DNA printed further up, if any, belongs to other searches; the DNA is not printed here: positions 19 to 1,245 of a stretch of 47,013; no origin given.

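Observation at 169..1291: Zinc-independent (C-) L33 paralog directly followed by a ZnuA-fold lipoprotein that has lost its metal-binding histidines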

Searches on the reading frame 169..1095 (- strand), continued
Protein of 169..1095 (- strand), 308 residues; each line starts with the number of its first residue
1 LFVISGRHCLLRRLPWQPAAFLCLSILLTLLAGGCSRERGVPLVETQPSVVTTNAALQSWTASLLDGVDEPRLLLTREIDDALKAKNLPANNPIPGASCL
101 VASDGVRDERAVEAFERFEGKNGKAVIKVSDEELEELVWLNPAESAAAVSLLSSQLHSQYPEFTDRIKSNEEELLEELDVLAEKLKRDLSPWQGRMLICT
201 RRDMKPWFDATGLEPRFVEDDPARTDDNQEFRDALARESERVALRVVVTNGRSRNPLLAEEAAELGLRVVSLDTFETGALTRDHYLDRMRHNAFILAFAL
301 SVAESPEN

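Call 39: find_encoding_contigs(protein=P0035, flank=6000, max_places=2)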
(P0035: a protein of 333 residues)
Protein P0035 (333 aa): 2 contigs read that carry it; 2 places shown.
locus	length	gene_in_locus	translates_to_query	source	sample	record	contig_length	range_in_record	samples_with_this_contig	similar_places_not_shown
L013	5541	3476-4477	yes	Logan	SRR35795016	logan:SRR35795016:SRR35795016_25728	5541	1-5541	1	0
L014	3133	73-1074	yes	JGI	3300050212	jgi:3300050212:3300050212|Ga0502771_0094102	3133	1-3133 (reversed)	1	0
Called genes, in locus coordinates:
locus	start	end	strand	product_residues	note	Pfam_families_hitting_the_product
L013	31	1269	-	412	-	PF00149:Metallophos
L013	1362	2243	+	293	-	PF06325:PrmA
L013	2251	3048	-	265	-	PF01925:TauE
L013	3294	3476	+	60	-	PF00471:Ribosomal_L33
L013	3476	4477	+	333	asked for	PF01297:ZnuA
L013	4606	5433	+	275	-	PF00749:tRNA-synt_1c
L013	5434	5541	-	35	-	?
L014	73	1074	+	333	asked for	PF01297:ZnuA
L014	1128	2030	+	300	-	PF00749:tRNA-synt_1c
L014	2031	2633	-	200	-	PF00117:GATase, PF07722:Peptidase_C26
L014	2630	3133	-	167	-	?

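Call 40: find_encoding_contigs(protein=P0040, flank=6000, max_places=2)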
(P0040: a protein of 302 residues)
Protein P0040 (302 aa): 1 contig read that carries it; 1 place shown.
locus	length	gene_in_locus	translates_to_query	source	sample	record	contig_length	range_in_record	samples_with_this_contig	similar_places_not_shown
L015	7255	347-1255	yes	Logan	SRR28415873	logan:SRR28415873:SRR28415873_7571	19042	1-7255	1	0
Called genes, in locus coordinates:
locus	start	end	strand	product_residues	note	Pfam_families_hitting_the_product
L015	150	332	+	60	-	PF00471:Ribosomal_L33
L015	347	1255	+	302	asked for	PF01297:ZnuA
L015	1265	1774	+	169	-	PF15891:Nuc_deoxyri_tr2 (faint)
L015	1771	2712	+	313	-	PF02016:Peptidase_S66, PF17676:Peptidase_S66C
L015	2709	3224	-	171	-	-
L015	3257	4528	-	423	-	PF00069:Pkinase, PF03109:ABC1 (faint), PF07714:PK_Tyr_Ser-Thr, PF01636:APH (faint)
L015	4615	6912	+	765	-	-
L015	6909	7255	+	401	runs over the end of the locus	PF16983:MFS_MOT1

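Call 42: fold_search(model_id=the predicted structure, library=pdb)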
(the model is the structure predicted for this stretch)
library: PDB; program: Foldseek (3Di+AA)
matches with E <= 10: 1431; with E <= 0.001: 119
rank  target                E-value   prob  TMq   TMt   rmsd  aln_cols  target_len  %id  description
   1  1pq4_A                1.4e-12  1.00  0.65  0.78   4.2       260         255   16  Crystal structure of ZnuA (released 2003-11-04)
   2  2o1e_B                1.7e-12  1.00  0.64  0.73   4.7       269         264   17  Crystal Structure of the Metal-dependent Lipoprotein YcdH from Bacillus subtilis, Northeast Structural Genomics Target (released 2006-12-12)
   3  2ps0_A                1.8e-12  1.00  0.65  0.75   4.6       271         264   17  Structure and metal binding properties of ZnuA, a periplasmic zinc transporter from Escherichia coli (released 2007-06-05)
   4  2osv_B                1.9e-12  1.00  0.65  0.75   4.7       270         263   16  Crystal Structure of ZnuA from E. coli (released 2007-04-17)
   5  2ogw_A                2.6e-12  1.00  0.64  0.75   4.7       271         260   16  Structure of ABC type zinc transporter from E. coli (released 2007-03-06)
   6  7lm6                  2.6e-12  1.00  0.65  0.75   4.9       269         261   13  Crystal structure of the Zn(II)-bound AdcAII H205L mutant variant of Streptococcus pneumoniae (released 2021-09-29)
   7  6r6k_B                2.8e-12  1.00  0.67  0.75   4.0       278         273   13  Structure of a FpvC mutant from pseudomonas aeruginosa (released 2019-07-31)
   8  2prs_B                2.8e-12  1.00  0.66  0.76   4.6       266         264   15  Structure and metal binding properties of ZnuA, a periplasmic zinc transporter from Escherichia coli (released 2007-06-05)
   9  2o1e_A                2.9e-12  1.00  0.65  0.74   4.7       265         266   17  Crystal Structure of the Metal-dependent Lipoprotein YcdH from Bacillus subtilis, Northeast Structural Genomics Target (released 2006-12-12)
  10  2ov1                  3.5e-12  1.00  0.63  0.73   4.6       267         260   15  Crystal structure of apo form of ZnuA with flexible loop deletion (released 2007-07-10)
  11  1pq4_B                3.9e-12  1.00  0.65  0.75   4.1       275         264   15  Crystal structure of ZnuA (released 2003-11-04)
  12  2ps9_B                4.1e-12  1.00  0.65  0.75   4.6       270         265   16  Structure and metal binding properties of ZnuA, a periplasmic zinc transporter from Escherichia coli (released 2007-06-05)
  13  2osv_A                4.1e-12  1.00  0.65  0.75   4.7       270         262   16  Crystal Structure of ZnuA from E. coli (released 2007-04-17)
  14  6r44_B                4.3e-12  1.00  0.67  0.76   4.5       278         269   14  Structure of the SBP FpvC in complex with Ni2+ ion from P.aeruginosa from P21 space group (released 2019-07-31)
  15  3zk9_A                4.9e-12  1.00  0.66  0.72   4.7       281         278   14  CRYSTAL STRUCTURE OF PNEUMOCOCCAL SURFACE ANTIGEN PSAA D280N IN THE METAL-FREE, OPEN STATE (released 2013-11-06)
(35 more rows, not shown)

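Call 47: find_encoding_contigs(protein=P0021, flank=6000, max_places=2)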
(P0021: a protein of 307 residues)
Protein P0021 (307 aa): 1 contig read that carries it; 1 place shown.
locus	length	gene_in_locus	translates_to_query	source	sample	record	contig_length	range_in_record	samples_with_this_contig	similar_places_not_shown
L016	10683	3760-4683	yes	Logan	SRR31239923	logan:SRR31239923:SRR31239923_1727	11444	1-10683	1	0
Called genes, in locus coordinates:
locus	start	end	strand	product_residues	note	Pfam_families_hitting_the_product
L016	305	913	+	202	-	-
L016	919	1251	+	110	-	PF01588:tRNA_bind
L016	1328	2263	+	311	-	PF00890:FAD_binding_2 (faint), PF01134:GIDA (faint), PF01266:DAO (faint), PF03486:HI0933_like (faint), PF07992:Pyr_redox_2, PF12831:FAD_oxidored (faint), PF13738:Pyr_redox_3, PF00070:Pyr_redox, +2 more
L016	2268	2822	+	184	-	PF01966:HD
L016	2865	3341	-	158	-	-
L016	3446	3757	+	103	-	PF13370:Fer4_13, PF13459:Fer4_15 (weak)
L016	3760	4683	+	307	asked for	PF01297:ZnuA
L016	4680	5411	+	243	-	PF00005:ABC_tran, PF02463:SMC_N (faint), PF13304:AAA_21 (faint)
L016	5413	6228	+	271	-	PF00950:ABC-3, PF01032:FecCD (weak)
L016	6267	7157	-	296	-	PF02775:TPP_enzyme_C, PF12367:PFO_beta_C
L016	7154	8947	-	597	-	PF01558:POR, PF02776:TPP_enzyme_N (weak), PF01855:POR_N, PF02780:Transketolase_C (weak), PF17147:PFOR_II (weak)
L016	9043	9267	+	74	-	PF06902:Fer4_19 (weak), PF13459:Fer4_15, PF13370:Fer4_13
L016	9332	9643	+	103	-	-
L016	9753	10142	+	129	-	-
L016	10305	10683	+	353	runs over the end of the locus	-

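Call 50: list_cluster_members(proteins=[P0002, P0004, P0003, P0010, P0013, P0040])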
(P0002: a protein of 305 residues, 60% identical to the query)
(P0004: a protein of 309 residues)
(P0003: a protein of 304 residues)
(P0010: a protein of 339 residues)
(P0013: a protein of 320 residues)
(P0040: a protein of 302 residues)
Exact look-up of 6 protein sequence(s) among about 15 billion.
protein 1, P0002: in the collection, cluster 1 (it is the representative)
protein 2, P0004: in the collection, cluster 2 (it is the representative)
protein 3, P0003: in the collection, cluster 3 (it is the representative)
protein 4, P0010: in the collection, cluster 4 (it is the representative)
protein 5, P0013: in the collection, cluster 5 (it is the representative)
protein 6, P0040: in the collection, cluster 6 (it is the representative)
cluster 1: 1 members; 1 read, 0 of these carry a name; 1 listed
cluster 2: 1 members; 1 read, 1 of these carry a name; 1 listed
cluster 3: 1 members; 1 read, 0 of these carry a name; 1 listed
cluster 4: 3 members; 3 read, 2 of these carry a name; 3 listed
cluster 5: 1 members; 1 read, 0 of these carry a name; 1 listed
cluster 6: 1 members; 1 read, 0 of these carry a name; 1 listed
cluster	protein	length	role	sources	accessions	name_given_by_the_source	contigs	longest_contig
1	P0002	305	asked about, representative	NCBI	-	-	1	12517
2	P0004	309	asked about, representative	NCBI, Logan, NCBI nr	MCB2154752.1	metal ABC transporter substrate-binding protein [bacterium]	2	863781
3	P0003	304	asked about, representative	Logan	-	-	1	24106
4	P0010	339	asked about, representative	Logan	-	-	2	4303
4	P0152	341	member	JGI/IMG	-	ABC-type Zn uptake system ZnuABC Zn-binding protein ZnuA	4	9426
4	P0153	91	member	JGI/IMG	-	hypothetical protein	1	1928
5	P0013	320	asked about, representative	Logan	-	-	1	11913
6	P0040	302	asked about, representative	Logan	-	-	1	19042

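Call 65: list_cluster_members(proteins=[P0006, P0007, P0008, P0009, P0011, P0012, P0014, P0015, P0016, P0017])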
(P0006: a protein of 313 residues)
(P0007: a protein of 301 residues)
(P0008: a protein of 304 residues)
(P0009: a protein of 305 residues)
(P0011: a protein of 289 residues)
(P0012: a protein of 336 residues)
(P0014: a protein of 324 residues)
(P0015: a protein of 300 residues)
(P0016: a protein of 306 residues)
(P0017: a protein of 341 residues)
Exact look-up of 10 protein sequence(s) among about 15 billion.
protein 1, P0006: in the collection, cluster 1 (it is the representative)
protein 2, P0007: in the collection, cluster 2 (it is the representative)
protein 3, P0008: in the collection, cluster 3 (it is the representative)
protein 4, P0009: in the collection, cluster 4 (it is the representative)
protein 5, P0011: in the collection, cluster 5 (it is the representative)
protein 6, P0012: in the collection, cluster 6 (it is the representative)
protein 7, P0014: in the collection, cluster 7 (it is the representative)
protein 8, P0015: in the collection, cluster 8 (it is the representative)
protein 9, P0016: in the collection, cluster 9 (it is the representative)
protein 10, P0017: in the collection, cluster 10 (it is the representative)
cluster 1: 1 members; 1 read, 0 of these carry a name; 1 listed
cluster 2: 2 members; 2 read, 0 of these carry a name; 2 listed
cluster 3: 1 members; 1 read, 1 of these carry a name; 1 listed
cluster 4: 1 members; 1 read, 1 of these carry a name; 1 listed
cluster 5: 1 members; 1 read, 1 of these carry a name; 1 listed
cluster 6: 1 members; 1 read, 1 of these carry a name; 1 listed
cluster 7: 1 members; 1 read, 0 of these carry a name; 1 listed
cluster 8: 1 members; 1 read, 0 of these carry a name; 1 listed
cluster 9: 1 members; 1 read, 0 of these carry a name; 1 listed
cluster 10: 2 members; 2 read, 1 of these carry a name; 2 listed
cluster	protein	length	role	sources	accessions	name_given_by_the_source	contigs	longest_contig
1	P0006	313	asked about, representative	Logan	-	-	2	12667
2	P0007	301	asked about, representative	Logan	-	-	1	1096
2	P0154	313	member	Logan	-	-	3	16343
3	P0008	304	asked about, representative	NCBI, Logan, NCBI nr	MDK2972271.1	MAG: zinc transport system substrate-binding protein [Candidatus Sumerlaeota bacterium] | zinc transport system substrate-binding protein [Candidatus Sumerlaeota bacterium]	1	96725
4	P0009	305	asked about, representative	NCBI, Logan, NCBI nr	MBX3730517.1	MAG: zinc ABC transporter substrate-binding protein [Candidatus Sumerlaeia bacterium] | zinc ABC transporter substrate-binding protein [Candidatus Sumerlaeia bacterium]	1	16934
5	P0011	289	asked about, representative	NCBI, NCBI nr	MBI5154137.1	zinc ABC transporter substrate-binding protein [Candidatus Poribacteria bacterium]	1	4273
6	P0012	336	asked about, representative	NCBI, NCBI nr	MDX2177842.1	MAG: zinc ABC transporter substrate-binding protein [Candidatus Sumerlaeia bacterium] | zinc ABC transporter substrate-binding protein [Candidatus Sumerlaeia bacterium]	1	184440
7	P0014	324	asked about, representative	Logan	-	-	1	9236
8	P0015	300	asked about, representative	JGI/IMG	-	-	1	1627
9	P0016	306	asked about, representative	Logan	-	-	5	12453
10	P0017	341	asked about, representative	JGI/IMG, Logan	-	ABC-type Zn uptake system ZnuABC Zn-binding protein ZnuA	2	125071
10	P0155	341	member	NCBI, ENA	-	-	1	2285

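Call 73: find_homologous_proteins(query=P0013, max_evalue=1e-10)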
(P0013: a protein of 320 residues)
Query P0013 (320 aa): 6 proteins with E <= 1e-10 among 4873 candidates.
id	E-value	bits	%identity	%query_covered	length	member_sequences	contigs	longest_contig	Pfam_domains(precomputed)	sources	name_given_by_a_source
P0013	7.0e-214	727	100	100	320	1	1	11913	PF01297.23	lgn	-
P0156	1.1e-13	70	26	78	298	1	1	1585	PF01297.23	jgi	jgi:zinc transport system substrate-binding protein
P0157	4.0e-12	64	24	81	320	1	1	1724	PF01297.23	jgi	jgi:zinc transport system substrate-binding protein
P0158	6.5e-12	64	22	80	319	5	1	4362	PF01297.23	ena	-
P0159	7.7e-12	63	23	80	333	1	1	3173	PF01297.23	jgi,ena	-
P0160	1.9e-11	62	23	80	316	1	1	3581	PF01297.23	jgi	jgi:zinc transport system substrate-binding protein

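Call 81: list_cluster_members(proteins=[P0019, P0026, P0035, P0041, P0059, P0064, P0069, P0005, P0001, P0154])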
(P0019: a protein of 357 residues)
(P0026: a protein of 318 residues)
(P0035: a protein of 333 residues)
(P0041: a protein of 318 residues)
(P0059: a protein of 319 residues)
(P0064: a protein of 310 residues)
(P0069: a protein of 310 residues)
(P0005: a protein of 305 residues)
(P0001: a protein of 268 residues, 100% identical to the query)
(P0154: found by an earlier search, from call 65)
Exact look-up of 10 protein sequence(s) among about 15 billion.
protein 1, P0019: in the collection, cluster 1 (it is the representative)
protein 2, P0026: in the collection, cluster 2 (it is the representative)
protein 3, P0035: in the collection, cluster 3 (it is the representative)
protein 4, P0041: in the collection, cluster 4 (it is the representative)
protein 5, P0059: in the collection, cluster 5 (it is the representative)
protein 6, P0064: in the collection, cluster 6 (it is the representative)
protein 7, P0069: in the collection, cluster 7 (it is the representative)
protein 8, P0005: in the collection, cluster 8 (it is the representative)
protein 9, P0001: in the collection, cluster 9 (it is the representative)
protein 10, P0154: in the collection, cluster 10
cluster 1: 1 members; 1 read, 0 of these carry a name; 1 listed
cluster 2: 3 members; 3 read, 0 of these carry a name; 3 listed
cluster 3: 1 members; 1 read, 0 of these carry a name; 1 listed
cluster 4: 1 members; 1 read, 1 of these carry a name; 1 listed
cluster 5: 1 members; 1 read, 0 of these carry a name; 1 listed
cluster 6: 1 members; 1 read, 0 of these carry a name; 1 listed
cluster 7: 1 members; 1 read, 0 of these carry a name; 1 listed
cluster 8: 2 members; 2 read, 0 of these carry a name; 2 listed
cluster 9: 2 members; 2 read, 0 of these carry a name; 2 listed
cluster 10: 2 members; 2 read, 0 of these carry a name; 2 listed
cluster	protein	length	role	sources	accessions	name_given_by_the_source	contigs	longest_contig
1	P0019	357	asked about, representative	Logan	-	-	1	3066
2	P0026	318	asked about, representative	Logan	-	-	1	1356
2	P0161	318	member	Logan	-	-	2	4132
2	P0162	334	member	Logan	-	-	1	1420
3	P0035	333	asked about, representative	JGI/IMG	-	-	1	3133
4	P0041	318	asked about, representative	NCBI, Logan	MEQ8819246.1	MAG: zinc ABC transporter substrate-binding protein [Sumerlaeia bacterium]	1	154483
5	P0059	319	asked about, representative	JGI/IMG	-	-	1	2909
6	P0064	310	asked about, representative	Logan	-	-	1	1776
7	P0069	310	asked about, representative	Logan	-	-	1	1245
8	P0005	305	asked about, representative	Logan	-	-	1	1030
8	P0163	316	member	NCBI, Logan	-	-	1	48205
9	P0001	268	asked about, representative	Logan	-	-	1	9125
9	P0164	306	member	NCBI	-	-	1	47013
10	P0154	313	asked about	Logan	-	-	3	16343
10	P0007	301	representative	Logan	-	-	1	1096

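Call 82: find_encoding_contigs(protein=P0164, flank=1000, max_places=3)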
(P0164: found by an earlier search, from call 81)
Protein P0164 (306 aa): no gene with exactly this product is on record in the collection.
